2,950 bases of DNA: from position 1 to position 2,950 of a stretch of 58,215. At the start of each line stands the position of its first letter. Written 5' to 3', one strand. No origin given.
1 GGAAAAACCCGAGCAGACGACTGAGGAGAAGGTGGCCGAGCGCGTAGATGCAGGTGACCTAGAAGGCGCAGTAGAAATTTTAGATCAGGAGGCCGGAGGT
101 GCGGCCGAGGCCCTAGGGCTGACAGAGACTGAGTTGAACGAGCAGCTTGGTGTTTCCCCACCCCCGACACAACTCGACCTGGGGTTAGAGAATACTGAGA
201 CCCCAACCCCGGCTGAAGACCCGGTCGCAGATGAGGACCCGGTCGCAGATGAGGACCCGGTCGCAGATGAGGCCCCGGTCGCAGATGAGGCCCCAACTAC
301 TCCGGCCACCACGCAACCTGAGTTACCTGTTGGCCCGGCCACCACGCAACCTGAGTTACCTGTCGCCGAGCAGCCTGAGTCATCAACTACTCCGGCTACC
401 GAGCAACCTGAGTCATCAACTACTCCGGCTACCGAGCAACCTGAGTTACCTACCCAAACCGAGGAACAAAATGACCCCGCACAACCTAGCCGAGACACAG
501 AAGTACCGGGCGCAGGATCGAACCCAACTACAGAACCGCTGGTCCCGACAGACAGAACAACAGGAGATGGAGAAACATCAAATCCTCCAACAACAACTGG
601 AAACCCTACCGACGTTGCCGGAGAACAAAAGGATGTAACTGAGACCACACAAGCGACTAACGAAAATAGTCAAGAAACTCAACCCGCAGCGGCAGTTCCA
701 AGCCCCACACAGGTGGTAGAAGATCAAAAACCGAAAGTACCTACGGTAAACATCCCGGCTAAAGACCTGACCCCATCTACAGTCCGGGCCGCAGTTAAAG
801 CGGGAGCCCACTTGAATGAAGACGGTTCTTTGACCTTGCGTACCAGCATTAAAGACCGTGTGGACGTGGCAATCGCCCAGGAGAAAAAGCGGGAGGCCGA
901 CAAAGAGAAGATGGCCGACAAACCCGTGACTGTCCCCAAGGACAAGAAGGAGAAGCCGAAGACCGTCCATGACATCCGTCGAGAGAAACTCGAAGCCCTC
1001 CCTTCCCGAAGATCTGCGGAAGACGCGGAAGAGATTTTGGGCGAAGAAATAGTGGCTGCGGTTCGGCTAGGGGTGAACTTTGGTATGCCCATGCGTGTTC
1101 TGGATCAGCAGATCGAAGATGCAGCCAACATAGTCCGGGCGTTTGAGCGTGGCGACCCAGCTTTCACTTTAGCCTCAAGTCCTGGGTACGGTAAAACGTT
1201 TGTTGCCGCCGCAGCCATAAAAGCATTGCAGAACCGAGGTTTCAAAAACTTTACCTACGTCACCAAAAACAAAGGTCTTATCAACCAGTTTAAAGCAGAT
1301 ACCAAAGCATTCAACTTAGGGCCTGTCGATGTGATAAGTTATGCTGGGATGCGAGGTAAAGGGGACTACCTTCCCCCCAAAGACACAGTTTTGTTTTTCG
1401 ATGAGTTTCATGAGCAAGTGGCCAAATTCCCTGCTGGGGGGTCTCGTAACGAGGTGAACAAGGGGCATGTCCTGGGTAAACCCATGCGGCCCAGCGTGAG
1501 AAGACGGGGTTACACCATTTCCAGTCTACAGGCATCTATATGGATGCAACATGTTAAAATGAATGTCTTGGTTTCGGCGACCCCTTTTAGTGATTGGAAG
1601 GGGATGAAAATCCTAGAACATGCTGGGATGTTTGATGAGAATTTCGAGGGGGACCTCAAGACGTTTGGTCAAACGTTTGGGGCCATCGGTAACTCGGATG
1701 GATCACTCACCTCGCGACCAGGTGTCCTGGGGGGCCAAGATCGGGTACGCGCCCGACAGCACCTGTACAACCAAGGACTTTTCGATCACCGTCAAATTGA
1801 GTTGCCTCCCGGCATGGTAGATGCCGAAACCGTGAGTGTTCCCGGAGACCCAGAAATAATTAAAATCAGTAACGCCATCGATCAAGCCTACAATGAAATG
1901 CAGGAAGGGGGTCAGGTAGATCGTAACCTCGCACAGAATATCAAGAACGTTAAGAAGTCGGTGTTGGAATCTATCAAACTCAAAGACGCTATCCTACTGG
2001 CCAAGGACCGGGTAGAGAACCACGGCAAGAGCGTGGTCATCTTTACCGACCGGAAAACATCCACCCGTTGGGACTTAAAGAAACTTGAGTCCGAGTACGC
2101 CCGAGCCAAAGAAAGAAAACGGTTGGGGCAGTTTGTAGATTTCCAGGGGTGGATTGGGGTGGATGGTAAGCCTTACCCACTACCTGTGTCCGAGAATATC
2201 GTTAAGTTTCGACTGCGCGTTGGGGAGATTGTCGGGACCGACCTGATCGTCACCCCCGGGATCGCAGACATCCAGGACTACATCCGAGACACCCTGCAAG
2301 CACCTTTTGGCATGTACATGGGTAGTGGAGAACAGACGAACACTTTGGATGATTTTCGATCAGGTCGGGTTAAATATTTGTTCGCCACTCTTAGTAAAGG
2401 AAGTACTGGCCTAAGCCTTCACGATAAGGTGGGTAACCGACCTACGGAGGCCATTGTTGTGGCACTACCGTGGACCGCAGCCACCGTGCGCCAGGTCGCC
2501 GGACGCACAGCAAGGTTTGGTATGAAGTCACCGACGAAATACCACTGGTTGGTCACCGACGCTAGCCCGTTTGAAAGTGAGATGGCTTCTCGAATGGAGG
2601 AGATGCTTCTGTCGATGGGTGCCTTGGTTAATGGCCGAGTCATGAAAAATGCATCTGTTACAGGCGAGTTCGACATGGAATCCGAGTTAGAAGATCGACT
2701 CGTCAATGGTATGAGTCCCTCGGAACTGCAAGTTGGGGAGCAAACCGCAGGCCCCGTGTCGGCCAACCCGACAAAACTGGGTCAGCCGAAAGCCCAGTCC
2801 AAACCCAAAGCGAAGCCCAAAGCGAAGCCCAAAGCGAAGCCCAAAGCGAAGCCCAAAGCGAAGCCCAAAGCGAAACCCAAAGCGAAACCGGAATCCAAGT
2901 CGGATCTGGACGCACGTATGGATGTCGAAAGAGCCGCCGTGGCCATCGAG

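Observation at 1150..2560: A complete SF2 DExH helicase module is embedded in the giant virion-module protein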

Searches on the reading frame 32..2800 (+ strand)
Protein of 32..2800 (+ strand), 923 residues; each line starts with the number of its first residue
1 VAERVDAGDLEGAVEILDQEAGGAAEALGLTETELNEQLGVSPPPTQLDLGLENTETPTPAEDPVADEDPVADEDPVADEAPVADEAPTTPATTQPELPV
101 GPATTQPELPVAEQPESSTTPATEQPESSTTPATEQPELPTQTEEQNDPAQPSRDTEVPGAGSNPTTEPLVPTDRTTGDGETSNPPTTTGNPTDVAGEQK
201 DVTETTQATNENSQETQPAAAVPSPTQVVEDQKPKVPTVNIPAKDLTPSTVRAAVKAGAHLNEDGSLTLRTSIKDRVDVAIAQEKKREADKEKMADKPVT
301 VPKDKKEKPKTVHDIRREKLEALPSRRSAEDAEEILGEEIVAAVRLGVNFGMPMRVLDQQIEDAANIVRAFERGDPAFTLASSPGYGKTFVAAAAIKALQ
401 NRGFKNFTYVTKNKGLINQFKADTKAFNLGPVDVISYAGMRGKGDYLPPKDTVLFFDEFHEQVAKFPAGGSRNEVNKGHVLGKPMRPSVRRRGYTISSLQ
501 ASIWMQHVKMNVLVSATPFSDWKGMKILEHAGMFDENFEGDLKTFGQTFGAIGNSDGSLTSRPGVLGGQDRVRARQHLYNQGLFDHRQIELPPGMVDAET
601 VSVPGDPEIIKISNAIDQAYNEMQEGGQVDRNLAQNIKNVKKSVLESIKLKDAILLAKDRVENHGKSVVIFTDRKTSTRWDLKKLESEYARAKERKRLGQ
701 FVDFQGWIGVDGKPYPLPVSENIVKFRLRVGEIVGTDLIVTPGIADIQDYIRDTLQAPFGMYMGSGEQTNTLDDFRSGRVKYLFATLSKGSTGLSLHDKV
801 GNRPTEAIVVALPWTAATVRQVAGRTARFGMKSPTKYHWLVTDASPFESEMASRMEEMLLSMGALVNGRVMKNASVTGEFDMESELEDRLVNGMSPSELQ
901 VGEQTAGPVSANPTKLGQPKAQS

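Call 82: search_protein_families(library=ncbifam, max_evalue=1, proteins=[window:32-2800:+])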
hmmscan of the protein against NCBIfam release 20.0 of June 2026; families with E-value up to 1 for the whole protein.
window:32-2800:+ (923 aa): 5 families
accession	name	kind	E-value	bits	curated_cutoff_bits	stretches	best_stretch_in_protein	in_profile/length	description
NF003673.1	PRK05298.1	equivalog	0.014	13.8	743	1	359-427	13-77/653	excinuclease ABC subunit UvrB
TIGR00652.1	DapF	equivalog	0.065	12.6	114.65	1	362-436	195-264/270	diaminopimelate epimerase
NF047452.1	PerABupregLA3478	equivalog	0.082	12.5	400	1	614-672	68-126/218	LA_3478 family PerA/PerB upregulated protein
NF005992.0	PRK08116.1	subfamily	0.2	10.8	189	1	378-422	117-159/269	hypothetical protein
TIGR00631.1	uvrb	equivalog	0.53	8.4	750.1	0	359-427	13-77/658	excinuclease ABC subunit UvrB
